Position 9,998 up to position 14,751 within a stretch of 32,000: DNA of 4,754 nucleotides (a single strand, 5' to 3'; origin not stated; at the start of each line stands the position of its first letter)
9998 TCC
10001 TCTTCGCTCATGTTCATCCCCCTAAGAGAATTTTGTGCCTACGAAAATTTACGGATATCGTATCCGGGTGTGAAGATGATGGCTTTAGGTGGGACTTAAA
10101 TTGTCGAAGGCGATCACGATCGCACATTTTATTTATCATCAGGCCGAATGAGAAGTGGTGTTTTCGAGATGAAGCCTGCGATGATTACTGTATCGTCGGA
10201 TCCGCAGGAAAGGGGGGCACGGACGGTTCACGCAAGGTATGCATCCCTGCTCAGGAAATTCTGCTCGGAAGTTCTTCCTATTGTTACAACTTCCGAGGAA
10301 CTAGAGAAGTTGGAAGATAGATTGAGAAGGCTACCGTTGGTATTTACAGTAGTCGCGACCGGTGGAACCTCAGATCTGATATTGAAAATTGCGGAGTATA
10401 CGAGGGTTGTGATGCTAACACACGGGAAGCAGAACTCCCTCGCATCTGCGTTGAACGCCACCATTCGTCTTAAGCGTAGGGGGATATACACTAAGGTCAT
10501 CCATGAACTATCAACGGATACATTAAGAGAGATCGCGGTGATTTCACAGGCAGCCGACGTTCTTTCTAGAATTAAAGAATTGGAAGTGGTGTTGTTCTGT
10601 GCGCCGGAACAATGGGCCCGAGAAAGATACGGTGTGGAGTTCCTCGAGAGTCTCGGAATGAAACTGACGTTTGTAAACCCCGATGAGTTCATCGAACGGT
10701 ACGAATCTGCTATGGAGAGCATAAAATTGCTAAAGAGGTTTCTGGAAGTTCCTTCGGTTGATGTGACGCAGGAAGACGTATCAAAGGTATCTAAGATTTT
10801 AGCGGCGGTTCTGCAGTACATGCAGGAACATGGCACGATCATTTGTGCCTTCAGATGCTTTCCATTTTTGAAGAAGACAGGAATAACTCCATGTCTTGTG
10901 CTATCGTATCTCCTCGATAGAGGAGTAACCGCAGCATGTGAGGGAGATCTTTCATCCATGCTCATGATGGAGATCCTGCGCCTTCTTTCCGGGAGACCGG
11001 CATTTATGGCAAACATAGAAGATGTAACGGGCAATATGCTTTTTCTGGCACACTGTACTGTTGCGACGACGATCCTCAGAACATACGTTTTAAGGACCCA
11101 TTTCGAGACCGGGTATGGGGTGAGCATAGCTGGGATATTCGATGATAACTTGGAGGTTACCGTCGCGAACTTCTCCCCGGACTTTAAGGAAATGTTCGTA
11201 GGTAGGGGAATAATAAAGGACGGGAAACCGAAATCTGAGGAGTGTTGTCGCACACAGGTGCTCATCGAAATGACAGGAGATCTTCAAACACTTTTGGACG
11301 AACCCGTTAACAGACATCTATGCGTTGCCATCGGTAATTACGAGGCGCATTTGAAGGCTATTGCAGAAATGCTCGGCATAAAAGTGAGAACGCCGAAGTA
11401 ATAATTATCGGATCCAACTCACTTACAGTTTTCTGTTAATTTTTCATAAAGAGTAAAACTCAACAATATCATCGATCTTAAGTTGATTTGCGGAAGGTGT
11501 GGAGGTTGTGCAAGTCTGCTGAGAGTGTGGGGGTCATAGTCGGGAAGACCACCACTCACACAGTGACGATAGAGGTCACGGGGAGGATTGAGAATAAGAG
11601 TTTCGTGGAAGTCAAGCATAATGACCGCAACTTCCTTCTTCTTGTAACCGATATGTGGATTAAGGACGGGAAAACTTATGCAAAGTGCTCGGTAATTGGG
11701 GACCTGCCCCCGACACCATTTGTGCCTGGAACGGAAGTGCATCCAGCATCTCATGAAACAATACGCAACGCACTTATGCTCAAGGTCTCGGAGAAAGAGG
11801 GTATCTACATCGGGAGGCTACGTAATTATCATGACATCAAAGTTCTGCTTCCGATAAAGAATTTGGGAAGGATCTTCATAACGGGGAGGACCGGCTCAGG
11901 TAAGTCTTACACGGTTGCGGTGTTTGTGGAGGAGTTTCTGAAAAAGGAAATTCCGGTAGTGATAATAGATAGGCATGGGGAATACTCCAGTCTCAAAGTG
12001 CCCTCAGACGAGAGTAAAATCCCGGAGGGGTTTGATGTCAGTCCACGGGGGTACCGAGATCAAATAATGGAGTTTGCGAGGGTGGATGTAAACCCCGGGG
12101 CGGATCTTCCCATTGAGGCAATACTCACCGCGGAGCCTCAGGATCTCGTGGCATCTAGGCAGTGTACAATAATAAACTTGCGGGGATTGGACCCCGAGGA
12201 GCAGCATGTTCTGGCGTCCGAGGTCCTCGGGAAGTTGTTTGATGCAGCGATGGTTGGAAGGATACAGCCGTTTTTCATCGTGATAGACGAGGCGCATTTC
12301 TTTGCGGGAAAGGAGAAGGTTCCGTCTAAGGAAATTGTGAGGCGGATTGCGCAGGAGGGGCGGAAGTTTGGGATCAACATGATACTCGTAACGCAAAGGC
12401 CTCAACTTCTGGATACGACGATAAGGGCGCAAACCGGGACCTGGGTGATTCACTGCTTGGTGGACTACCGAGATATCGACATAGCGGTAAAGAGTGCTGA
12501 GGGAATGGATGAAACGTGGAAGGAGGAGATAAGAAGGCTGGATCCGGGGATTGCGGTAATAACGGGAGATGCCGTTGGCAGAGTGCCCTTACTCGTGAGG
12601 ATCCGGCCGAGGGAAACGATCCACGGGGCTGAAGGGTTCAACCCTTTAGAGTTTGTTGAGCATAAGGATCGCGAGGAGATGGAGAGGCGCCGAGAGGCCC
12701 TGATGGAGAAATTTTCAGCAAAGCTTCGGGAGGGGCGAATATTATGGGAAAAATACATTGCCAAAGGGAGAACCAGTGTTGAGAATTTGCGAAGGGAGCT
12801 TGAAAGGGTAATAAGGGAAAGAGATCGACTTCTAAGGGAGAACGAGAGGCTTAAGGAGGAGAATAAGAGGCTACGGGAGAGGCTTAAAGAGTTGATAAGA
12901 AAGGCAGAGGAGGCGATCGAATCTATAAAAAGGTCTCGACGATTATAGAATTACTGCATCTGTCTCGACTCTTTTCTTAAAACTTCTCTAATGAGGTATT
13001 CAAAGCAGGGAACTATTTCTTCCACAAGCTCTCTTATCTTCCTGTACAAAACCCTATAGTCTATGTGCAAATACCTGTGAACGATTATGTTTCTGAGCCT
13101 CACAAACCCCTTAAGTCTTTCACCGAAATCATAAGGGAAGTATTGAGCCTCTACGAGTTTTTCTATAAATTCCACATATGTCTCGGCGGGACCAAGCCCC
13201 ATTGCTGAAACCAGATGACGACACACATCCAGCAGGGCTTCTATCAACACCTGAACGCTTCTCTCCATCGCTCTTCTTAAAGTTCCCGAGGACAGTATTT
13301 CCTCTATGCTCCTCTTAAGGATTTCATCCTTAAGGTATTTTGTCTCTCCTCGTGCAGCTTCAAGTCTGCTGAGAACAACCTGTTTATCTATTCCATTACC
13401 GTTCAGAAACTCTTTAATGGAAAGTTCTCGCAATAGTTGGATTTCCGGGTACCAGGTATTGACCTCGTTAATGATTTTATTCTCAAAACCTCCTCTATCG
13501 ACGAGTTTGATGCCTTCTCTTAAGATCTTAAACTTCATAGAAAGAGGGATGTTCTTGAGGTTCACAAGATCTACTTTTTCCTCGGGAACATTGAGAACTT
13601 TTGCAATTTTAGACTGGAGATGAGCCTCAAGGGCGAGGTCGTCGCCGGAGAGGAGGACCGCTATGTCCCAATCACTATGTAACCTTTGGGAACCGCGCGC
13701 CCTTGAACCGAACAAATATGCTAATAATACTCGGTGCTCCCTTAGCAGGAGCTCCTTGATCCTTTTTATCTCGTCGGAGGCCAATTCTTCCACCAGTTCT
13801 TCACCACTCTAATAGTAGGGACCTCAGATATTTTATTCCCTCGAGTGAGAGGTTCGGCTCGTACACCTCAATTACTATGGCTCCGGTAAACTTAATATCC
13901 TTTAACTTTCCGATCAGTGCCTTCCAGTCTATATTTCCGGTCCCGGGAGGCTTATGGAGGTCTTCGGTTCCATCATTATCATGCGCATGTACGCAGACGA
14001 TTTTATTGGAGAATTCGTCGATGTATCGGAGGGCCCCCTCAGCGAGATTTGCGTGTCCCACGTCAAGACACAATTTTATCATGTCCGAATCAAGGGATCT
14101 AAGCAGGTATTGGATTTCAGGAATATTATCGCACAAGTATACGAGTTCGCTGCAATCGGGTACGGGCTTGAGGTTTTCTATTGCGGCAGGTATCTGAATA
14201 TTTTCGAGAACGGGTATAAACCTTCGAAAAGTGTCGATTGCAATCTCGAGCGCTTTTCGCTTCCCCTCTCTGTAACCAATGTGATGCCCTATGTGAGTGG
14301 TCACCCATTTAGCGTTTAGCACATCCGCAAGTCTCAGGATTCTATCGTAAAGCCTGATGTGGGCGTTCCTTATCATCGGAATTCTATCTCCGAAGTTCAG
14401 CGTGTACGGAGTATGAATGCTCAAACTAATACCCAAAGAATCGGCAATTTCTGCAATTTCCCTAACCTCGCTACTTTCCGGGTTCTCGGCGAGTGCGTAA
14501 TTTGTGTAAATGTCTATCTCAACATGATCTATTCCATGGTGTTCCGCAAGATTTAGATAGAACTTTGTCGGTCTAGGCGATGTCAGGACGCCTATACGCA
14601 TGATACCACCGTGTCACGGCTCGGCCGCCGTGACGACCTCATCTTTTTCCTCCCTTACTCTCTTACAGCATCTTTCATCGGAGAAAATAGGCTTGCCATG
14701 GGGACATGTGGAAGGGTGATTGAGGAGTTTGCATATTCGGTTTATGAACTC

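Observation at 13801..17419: Metal-uptake module with co-varying transporter, sensor and operator: variant CbiM ECF system under a DtxR-family repressor with a rewired metal site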

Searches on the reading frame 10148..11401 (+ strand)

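Call 5: search_protein_families(library=pfam, proteins=[window:10148-11401:+], max_evalue=0.01)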
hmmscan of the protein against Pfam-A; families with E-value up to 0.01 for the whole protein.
window:10148-11401:+ (417 aa): 1 family
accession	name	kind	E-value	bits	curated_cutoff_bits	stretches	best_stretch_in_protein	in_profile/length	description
PF01037.27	AsnC_trans_reg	-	0.0092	16.3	25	0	47-81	4-40/73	Lrp/AsnC ligand binding domain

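Call 117: search_protein_families(library=pfam, proteins=[window:10148-11398:+])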
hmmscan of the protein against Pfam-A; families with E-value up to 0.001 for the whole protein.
window:10148-11398:+ (417 aa): 0 families

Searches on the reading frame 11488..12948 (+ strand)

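Call 5: search_protein_families(library=pfam, proteins=[window:11488-12948:+], max_evalue=0.01)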
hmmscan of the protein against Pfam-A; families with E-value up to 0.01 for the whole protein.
window:11488-12948:+ (486 aa): 12 families
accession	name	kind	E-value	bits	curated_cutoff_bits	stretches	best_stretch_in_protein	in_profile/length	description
PF01935.23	DUF87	-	1.9e-20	74.4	23.2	1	106-184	1-78/220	Helicase HerA, central domain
PF05872.18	HerA_C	-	2.8e-06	26.7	22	0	130-172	25-67/502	Helicase HerA-like C-terminal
PF12846.13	AAA_10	-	6.6e-06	25.8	27.5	0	127-168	22-63/362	AAA-like domain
PF13401.12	AAA_22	-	9.3e-06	26.4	27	1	129-307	8-126/130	AAA domain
PF05707.18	Zot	-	5.4e-05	23.2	20.3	1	261-315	82-138/197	Zonular occludens toxin (Zot)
PF10412.15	TrwB_AAD_bind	-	6e-05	22.5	20.5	1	128-167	17-56/387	Type IV secretion-system coupling protein DNA-binding domain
PF01580.24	FtsK_SpoIIIE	-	0.00013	22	24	0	273-306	186-220/221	FtsK/SpoIIIE family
PF04851.21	ResIII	-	0.00044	20.6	22.5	0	124-158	21-58/164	Type III restriction enzyme, res subunit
PF00004.35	AAA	-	0.002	19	21.2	0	246-313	45-119/131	ATPase family associated with various cellular activities (AAA)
PF06156.18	YabA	-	0.0044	18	30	1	429-483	15-69/103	Initiation control protein YabA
PF19044.6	P-loop_TraG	-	0.0073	15.4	25.8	0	129-169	32-72/413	TraG P-loop domain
PF13191.12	AAA_16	-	0.0082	17.1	32.6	0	127-270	25-142/167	AAA ATPase domain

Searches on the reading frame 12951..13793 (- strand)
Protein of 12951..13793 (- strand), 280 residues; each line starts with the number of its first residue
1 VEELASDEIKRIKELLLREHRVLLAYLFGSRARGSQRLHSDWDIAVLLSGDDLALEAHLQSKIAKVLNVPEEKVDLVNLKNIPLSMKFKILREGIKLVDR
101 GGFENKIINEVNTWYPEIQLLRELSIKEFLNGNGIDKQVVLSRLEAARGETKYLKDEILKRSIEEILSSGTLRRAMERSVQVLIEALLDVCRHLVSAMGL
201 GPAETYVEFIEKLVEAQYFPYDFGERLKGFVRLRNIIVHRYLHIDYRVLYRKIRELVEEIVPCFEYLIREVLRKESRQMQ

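Call 5: search_protein_families(library=pfam, proteins=[window:12951-13793:-], max_evalue=0.01)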
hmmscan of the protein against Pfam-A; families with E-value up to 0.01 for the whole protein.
window:12951-13793:- (280 aa): 3 families
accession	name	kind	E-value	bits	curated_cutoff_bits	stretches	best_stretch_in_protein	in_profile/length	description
PF01934.22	HepT-like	-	1e-23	83.7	23.5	1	159-261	13-114/120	Ribonuclease HepT-like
PF18765.7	Polbeta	-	2.5e-18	66.5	26.9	1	10-100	1-90/93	Polymerase beta, Nucleotidyltransferase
PF01909.29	NTP_transf_2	-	2.7e-09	37.7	21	1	9-96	1-92/93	Nucleotidyltransferase domain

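Call 6: search_protein_families(library=ncbifam, proteins=[window:12951-13793:-], max_evalue=0.001)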
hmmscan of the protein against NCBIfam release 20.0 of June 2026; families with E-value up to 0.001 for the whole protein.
window:12951-13793:- (280 aa): 2 families
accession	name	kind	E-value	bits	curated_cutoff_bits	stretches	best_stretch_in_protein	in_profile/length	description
NF047751.1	HepT_toxin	equivalog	2.2e-22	79.2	60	1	157-256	14-113/120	type VII toxin-antitoxin system HepT family RNase toxin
NF047752.1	MntA_antitoxin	equivalog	5.1e-20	71.3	60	1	19-104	4-92/106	type VII toxin-antitoxin system MntA family adenylyltransferase antitoxin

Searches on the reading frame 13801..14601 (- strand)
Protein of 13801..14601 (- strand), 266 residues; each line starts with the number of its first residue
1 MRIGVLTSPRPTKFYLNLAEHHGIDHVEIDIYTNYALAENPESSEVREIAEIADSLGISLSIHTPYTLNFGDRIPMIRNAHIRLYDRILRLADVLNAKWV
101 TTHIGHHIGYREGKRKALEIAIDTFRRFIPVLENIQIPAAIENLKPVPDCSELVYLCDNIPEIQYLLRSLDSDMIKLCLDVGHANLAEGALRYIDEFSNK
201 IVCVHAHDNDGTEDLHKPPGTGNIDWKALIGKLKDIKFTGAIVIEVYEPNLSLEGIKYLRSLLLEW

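Call 5: search_protein_families(library=pfam, proteins=[window:13801-14601:-], max_evalue=0.01)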
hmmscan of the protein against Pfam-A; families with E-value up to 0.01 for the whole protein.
window:13801-14601:- (266 aa): 1 family
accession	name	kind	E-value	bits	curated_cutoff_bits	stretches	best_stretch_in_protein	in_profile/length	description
PF01261.30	AP_endonuc_2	-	4.3e-39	135.1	31.1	1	17-261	2-248/249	Xylose isomerase-like TIM barrel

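Call 6: search_protein_families(library=ncbifam, proteins=[window:13801-14601:-], max_evalue=0.001)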
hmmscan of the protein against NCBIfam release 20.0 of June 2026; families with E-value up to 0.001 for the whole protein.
window:13801-14601:- (266 aa): 11 families
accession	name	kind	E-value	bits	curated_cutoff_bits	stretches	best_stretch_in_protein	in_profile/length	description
NF041277.1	coba_remo_CbiR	equivalog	2.3e-18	66.6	105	1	24-259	25-247/249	cobamide remodeling phosphodiesterase CbiR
NF007360.0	PRK09856.1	equivalog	6.3e-14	52.1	305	1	15-247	18-249/276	fructoselysine 3-epimerase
NF051856.1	PsicseEpim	equivalog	1.2e-13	51.6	300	1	14-246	20-245/287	D-psicose 3-epimerase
NF041099.2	keto_glucon_epim_IolO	equivalog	6.7e-10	38.7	300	1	40-247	44-247/269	5-keto-L-gluconate epimerase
NF009688.0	PRK13209.1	subfamily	3.6e-09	36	317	1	57-250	75-258/286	L-ribulose-5-phosphate 3-epimerase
TIGR04379.1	myo_inos_iolE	equivalog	1.8e-08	34.3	290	0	159-208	161-211/290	myo-inosose-2 dehydratase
TIGR03234.1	OH-pyruv-isom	equivalog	4e-08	32.9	353.45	1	88-250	89-243/254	hydroxypyruvate isomerase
NF002198.0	PRK01060.1-3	equivalog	3.6e-07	30.1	244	1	17-260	16-249/253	deoxyribonuclease IV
NF009689.0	PRK13210.1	subfamily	5.7e-05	22.4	200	1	16-250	23-260/286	L-ribulose-5-phosphate 3-epimerase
TIGR00542.1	hxl6Piso_put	equivalog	0.00033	20.1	272.15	1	69-248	80-251/279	L-ribulose-5-phosphate 3-epimerase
NF043033.1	OxoTetrIsom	equivalog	0.00058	19.7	325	1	118-251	115-241/251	2-oxo-tetronate isomerase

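Call 90: search_solved_structures(query=window:13801-14601:-, show_alignments=2)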
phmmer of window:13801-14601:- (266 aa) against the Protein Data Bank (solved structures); distinct sequences matched with E-value up to 0.001: 8.
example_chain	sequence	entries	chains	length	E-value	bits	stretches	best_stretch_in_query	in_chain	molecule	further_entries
3wqo_A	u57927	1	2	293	7.8e-15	58.1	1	41-246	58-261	Uncharacterized protein MJ1311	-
4pgl_A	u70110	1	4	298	6.5e-10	42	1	40-247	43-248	D-tagatose 3-epimerase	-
4q7i_A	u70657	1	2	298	1.7e-09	40.7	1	40-247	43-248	D-tagatose 3-epimerase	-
4xsl_A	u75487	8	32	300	2.5e-09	40.1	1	40-247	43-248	D-tagatose 3-epimerase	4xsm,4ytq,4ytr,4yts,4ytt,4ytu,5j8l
4pfh_A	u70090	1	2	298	4.7e-09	39.2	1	39-247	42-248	D-tagatose 3-epimerase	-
2ou4_A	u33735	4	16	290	5.8e-09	38.9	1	40-247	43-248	D-tagatose 3-epimerase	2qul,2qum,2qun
3vnk_A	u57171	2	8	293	0.00097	21.8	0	118-247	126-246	Xylose isomerase domain protein TIM barrel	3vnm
3vni_A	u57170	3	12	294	0.00098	21.7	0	118-247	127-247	Xylose isomerase domain protein TIM barrel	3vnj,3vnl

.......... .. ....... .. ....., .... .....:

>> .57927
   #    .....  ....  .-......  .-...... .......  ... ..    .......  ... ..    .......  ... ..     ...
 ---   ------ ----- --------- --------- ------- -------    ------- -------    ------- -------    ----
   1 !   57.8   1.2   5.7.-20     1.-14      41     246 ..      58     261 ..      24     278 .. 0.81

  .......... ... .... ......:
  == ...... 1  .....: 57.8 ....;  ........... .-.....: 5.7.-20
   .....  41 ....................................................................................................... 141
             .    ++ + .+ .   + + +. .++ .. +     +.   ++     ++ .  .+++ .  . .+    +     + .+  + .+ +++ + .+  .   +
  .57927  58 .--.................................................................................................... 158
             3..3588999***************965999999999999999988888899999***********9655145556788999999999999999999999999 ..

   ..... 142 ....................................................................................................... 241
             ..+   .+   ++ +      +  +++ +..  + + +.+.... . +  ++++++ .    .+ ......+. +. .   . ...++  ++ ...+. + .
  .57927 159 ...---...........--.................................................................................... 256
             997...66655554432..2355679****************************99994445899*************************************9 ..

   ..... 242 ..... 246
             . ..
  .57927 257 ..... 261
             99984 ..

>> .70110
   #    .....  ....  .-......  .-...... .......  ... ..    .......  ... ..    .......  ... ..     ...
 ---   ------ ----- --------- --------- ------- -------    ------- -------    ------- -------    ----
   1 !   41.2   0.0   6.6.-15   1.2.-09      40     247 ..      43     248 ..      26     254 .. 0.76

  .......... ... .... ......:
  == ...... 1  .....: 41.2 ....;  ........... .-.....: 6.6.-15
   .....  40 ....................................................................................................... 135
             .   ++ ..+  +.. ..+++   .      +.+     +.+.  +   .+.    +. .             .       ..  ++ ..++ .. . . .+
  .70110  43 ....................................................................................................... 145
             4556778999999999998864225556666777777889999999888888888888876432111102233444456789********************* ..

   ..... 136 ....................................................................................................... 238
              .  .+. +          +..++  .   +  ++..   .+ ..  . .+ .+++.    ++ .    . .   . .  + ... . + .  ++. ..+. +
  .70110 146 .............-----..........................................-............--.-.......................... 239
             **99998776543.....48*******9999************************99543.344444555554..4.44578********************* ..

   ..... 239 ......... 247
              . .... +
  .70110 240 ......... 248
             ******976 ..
